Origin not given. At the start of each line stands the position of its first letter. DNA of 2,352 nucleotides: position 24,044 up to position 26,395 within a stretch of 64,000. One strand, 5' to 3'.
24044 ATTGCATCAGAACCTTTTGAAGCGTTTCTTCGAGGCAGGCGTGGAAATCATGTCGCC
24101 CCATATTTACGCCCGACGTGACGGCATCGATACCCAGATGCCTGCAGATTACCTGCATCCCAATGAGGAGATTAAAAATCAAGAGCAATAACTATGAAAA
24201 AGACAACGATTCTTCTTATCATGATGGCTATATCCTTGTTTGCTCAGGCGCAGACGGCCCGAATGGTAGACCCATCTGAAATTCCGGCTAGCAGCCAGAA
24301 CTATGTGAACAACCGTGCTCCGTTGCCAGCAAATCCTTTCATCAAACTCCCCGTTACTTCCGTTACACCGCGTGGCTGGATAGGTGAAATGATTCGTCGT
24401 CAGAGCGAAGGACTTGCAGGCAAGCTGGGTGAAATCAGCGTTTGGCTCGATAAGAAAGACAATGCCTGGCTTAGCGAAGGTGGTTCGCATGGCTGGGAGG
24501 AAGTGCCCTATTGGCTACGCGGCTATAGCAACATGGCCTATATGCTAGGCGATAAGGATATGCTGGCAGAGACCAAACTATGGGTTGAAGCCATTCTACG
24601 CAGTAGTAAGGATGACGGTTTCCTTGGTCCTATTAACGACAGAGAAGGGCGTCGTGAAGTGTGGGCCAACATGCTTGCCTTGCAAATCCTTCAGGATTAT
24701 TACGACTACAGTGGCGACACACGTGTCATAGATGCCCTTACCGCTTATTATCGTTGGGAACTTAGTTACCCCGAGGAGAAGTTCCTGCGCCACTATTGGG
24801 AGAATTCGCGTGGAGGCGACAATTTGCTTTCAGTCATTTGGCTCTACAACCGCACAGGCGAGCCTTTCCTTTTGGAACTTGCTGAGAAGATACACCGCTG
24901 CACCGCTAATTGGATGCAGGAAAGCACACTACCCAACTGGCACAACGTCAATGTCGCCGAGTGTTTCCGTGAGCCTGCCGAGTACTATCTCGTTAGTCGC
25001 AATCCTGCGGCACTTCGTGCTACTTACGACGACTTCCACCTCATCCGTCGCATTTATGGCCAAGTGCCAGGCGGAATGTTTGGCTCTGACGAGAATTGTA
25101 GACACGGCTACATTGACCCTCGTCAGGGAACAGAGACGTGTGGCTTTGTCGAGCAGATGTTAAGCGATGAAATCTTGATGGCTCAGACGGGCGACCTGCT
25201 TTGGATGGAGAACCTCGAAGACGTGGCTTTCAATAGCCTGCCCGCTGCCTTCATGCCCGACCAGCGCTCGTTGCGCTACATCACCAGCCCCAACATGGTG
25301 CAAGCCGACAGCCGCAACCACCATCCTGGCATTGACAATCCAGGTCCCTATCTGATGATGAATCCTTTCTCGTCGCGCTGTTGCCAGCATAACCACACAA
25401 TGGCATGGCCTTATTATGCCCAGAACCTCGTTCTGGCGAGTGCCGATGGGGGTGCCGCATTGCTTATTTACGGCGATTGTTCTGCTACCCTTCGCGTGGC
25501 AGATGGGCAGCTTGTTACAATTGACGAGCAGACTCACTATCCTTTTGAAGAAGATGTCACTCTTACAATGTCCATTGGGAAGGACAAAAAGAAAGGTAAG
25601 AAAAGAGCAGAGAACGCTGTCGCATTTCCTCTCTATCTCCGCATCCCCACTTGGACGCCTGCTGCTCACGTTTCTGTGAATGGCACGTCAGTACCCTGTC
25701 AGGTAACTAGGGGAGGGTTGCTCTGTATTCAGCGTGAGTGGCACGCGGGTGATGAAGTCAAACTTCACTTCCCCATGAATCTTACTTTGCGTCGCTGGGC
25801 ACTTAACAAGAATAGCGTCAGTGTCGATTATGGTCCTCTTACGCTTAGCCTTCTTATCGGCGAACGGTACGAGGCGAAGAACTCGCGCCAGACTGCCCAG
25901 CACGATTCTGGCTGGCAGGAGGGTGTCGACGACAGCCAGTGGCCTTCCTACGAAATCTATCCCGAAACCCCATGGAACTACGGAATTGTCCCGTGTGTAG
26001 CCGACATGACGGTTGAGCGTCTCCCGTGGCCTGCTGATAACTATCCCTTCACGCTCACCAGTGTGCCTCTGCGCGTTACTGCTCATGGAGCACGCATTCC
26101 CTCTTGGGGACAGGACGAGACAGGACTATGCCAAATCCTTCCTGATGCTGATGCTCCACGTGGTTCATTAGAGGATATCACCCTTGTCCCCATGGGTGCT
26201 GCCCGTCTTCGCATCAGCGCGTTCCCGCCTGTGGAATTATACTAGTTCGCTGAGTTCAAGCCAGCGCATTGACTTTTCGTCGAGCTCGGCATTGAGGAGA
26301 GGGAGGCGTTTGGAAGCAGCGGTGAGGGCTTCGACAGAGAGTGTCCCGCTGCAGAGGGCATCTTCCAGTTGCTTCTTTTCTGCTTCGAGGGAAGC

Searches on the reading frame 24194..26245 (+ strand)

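Call 107: search_protein_families(library=pfam, proteins=[window:24194-26245:+], max_evalue=0.00001)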
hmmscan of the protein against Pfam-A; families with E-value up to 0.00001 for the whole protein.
window:24194-26245:+ (683 aa): 2 families
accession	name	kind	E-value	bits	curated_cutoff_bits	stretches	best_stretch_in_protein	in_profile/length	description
PF07944.18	Beta-AFase-like_GH127_cat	-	8.8e-54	183.4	24.9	1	89-409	50-375/376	Beta-L-arabinofuranosidase, GH127 catalytic domain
PF20736.2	Glyco_hydro127M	-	9.5e-20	71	24.2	1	425-528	6-95/95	Beta-L-arabinofuranosidase, GH127 middle domain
